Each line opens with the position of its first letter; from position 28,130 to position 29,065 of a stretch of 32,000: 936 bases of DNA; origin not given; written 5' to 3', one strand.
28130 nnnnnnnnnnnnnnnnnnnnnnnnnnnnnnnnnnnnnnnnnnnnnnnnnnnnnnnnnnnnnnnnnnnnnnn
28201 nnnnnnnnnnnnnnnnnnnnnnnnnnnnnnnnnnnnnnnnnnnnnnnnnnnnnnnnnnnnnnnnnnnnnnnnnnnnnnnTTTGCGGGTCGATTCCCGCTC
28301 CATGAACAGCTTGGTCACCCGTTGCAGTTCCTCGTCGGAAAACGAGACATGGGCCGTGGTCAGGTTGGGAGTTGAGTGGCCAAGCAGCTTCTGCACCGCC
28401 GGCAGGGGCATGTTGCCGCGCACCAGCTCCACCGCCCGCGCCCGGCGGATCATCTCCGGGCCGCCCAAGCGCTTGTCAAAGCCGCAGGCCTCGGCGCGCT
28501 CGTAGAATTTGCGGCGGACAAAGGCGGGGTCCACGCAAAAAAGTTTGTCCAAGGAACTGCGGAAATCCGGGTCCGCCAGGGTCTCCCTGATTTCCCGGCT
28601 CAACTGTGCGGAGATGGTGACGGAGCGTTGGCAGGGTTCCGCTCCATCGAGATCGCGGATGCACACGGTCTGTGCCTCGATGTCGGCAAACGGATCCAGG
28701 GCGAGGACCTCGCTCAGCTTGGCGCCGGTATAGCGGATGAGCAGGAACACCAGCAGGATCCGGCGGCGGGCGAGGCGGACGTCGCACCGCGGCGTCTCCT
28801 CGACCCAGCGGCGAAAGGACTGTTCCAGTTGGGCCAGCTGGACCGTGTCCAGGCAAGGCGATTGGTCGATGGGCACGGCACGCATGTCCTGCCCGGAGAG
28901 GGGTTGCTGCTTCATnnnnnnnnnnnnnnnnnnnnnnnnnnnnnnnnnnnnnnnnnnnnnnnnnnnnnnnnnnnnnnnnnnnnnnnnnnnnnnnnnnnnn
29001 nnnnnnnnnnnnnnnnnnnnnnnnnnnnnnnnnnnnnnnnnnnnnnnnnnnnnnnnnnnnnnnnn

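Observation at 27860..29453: Split Mo/W sensor: ModE DNA-binding domain alone, followed by a dead tyrosine-recombinase fold fused to a di-Mop oxyanion-binding module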

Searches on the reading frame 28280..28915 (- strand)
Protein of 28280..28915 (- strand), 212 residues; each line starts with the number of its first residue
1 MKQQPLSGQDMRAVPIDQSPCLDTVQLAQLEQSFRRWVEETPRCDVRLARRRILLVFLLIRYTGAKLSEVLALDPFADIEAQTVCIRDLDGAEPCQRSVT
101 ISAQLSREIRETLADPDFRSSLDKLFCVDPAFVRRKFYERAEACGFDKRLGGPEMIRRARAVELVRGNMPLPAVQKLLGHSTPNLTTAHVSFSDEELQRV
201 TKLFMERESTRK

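Call 16: search_solved_structures(query=window:28280-28915:-, max_evalue=10, show_alignments=5)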
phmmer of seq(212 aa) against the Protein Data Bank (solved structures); distinct sequences matched with E-value up to 10: 9.
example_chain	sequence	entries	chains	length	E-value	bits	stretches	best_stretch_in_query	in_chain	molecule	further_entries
5jjv_A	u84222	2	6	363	0.00029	23.8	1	48-205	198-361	Tyrosine recombinase XerH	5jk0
5hxy_A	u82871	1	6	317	0.003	20.5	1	51-199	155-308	Tyrosine recombinase XerA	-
5dcf_A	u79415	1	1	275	0.0085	19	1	121-200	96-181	Tyrosine recombinase XerD,DNA translocase FtsK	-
1a0p_A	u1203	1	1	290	0.013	18.5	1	121-199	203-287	SITE-SPECIFIC RECOMBINASE XERD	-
4a8e_A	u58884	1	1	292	0.094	15.6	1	51-202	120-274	PROBABLE TYROSINE RECOMBINASE XERC-LIKE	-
9i5v_14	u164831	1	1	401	0.27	14.1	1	62-200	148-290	Ribosome-associated translation inhibitor RaiA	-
8glt_0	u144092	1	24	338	0.71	12.8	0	103-165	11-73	C3-comp_O32-15, polyalanine model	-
1zbp_A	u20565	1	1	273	0.86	12.5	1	107-211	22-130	hypothetical protein VPA1032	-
5ibk_F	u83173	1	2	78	1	12.3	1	62-118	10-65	Polyubiquitin-B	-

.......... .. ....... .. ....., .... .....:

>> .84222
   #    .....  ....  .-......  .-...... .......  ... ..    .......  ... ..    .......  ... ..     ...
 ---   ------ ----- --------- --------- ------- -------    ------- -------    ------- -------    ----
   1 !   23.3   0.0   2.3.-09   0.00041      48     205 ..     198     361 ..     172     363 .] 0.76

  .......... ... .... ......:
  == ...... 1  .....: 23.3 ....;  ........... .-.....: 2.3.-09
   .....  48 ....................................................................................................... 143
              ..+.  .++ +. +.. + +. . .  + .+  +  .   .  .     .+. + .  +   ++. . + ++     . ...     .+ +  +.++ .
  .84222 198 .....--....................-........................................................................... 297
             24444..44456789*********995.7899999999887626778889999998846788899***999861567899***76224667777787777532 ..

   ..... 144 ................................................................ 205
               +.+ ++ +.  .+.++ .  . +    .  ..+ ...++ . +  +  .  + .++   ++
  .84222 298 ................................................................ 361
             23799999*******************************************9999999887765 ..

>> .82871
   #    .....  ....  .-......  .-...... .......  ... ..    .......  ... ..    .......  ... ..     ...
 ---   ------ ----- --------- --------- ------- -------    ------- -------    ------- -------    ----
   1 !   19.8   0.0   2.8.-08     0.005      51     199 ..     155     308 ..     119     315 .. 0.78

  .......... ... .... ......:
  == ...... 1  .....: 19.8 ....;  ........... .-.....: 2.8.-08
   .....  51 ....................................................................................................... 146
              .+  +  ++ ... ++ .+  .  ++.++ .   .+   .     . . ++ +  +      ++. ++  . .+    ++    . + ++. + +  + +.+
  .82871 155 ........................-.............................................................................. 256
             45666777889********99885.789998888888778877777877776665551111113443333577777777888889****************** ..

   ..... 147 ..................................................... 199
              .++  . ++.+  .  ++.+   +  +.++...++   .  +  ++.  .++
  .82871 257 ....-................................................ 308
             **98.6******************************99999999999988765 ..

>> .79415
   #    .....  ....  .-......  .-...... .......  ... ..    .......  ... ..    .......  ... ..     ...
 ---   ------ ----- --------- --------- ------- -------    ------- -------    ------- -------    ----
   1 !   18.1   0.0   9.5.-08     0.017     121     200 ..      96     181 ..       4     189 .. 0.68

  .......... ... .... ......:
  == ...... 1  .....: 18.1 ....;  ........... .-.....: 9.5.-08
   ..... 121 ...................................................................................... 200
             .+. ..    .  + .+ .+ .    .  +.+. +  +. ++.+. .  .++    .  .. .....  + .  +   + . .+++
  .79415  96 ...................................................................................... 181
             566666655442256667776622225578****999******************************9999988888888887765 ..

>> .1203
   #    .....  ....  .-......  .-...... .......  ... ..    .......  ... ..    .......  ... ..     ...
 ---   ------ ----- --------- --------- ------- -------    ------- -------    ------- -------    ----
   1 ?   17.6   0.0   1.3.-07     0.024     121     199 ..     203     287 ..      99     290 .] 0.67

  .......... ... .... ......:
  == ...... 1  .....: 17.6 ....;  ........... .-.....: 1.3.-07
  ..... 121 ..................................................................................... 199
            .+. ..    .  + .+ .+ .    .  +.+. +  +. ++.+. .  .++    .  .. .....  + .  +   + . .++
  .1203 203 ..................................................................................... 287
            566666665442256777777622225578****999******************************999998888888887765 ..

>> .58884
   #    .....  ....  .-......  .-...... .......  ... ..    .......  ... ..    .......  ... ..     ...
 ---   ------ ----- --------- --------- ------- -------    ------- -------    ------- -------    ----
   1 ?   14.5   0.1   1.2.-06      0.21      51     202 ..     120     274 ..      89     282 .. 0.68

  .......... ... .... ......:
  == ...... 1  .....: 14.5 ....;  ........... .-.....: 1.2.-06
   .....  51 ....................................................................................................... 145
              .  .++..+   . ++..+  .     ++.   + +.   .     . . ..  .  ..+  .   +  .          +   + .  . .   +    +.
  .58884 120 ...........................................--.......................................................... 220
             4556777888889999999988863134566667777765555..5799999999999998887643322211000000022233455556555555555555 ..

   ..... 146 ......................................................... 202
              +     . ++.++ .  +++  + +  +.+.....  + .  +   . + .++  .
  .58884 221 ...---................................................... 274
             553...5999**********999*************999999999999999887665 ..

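Call 73: search_protein_representatives(protein=window:28286-28915:-)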
Query: 210 residues. Proteins with E-value up to 0.001 (for the whole library): 401; up to 1e-10: 199; up to 1e-30: 52. The best 150 are listed.
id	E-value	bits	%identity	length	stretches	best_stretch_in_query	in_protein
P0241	1.2e-72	260.1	64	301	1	16-209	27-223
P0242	2.3e-72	259.2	63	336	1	15-209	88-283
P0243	7.5e-69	247.7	63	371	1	16-209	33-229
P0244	1.7e-63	230.2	59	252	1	17-209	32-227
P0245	7.7e-61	221.6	65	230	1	17-188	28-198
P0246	4.2e-58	212.6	62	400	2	89-209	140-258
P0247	5.6e-51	189.4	48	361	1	8-209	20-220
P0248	6.9e-51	189.1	52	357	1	20-209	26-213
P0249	4.6e-50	186.4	51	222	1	19-204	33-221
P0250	1.2e-49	185.1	47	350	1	11-209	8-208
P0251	2.3e-49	184.1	52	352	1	18-208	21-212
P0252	8.7e-49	182.2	58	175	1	16-160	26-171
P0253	1.8e-47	177.9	46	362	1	18-209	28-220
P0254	4.1e-47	176.8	55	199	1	11-176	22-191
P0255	1.3e-43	165.4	45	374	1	21-209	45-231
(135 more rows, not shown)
